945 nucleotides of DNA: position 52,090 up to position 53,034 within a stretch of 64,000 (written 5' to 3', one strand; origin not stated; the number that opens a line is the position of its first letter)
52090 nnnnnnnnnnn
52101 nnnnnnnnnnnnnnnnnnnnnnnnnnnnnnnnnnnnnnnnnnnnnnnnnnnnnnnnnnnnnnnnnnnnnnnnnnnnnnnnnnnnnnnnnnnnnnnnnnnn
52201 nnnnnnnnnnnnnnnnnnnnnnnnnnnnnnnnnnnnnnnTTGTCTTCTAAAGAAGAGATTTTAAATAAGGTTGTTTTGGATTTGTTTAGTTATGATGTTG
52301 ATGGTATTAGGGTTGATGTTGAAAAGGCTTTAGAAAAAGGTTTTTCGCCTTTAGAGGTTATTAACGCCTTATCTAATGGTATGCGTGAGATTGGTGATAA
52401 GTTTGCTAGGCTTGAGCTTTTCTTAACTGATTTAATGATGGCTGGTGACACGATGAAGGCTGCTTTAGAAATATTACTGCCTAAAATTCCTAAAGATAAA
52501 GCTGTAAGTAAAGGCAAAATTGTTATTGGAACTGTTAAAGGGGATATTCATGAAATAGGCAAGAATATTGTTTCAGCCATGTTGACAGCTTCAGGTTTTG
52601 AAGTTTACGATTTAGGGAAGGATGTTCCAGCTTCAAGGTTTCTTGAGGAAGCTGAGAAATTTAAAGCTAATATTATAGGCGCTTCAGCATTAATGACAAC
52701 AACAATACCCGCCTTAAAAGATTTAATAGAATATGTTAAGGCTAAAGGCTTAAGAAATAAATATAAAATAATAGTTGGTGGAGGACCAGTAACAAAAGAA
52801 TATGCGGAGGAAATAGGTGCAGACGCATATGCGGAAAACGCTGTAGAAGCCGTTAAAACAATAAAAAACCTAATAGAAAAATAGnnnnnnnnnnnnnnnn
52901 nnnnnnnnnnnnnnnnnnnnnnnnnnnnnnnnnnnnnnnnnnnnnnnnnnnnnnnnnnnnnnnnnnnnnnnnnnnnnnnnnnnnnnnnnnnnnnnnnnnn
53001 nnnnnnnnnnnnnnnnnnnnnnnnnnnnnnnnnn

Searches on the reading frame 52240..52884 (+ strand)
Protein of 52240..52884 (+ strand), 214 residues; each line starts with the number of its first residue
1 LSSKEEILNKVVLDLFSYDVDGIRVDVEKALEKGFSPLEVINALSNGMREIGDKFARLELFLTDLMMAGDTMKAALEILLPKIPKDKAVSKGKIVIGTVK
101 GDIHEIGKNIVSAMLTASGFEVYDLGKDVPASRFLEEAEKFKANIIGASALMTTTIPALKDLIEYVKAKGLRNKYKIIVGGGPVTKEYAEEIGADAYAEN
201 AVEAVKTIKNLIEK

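Call 9: search_protein_families(library=pfam, proteins=[window:52240-52884:+], max_evalue=0.001)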
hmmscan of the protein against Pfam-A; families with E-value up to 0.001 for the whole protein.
window:52240-52884:+ (214 aa): 2 families
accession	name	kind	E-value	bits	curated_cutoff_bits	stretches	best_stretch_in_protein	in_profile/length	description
PF02310.24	B12-binding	-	3.9e-30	104.6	32.1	1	92-205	1-120/121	B12 binding domain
PF02607.22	B12-binding_2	-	8.4e-16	58.4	23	1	14-79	8-73/74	B12 binding domain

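Call 87: search_protein_families(library=ncbifam, proteins=[window:52240-52884:+], max_evalue=0.01)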
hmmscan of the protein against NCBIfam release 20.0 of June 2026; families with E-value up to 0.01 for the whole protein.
window:52240-52884:+ (214 aa): 15 families
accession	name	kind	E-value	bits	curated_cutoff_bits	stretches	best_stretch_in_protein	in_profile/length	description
NF041607.1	dimeth_corrin_MtbC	equivalog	4.2e-65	219.1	350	1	16-211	6-202/203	dimethylamine corrinoid protein MtbC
TIGR02370.1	pyl_corrinoid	subfamily_domain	1.4e-64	217.2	215.3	1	15-204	6-197/197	methyltransferase cognate corrinoid protein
NF047995.1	corrinoid_MtgC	exception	1.7e-61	207.4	310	1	14-213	11-214/215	glycine betaine-specific corrinoid protein MtgC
NF047996.1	corrin_MtgC_2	exception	6.8e-60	202.2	370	1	5-213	2-211/212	glycine betaine-specific corrinoid protein MtgC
NF040669.1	MtaC2_Meth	equivalog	1.4e-41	142.6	450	1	3-210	38-244/267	methanol--corrinoid protein MtaC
TIGR02082.1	metH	equivalog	2.1e-39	134.9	1010.85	1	19-211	658-857/1182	methionine synthase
NF040655.1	MtaC_Meth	equivalog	3.7e-38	131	420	1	3-212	31-238/253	methanol--corrinoid protein MtaC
NF007024.0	PRK09490.1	equivalog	1.4e-32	112.5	1497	1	22-207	676-871/1234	methionine synthase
NF002612.0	PRK02261.1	equivalog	4.9e-12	45.6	110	1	91-184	3-96/148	methylaspartate mutase subunit S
NF052513.1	TransRegCarH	equivalog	8.4e-11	41.7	400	1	40-200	115-266/274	HTH-type transcriptional repressor CarH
NF052385.1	Lys_5_6_beta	equivalog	1.5e-10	41.2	280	1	119-197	138-219/241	lysine 5,6-aminomutase subunit beta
NF040743.1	ornith_mutase_E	equivalog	6e-09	34.4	800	1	91-212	595-723/730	D-ornithine 4,5-aminomutase subunit OraE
TIGR01501.1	MthylAspMutase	equivalog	3.1e-08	33.5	135.8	1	93-182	3-91/134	methylaspartate mutase subunit S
NF006944.0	PRK09426.1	equivalog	0.00071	17.6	876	1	90-189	588-686/721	methylmalonyl-CoA mutase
TIGR00640.1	acid_CoA_mut_C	subfamily_domain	0.001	19.1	57.45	1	91-192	2-101/132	methylmalonyl-CoA mutase C-terminal domain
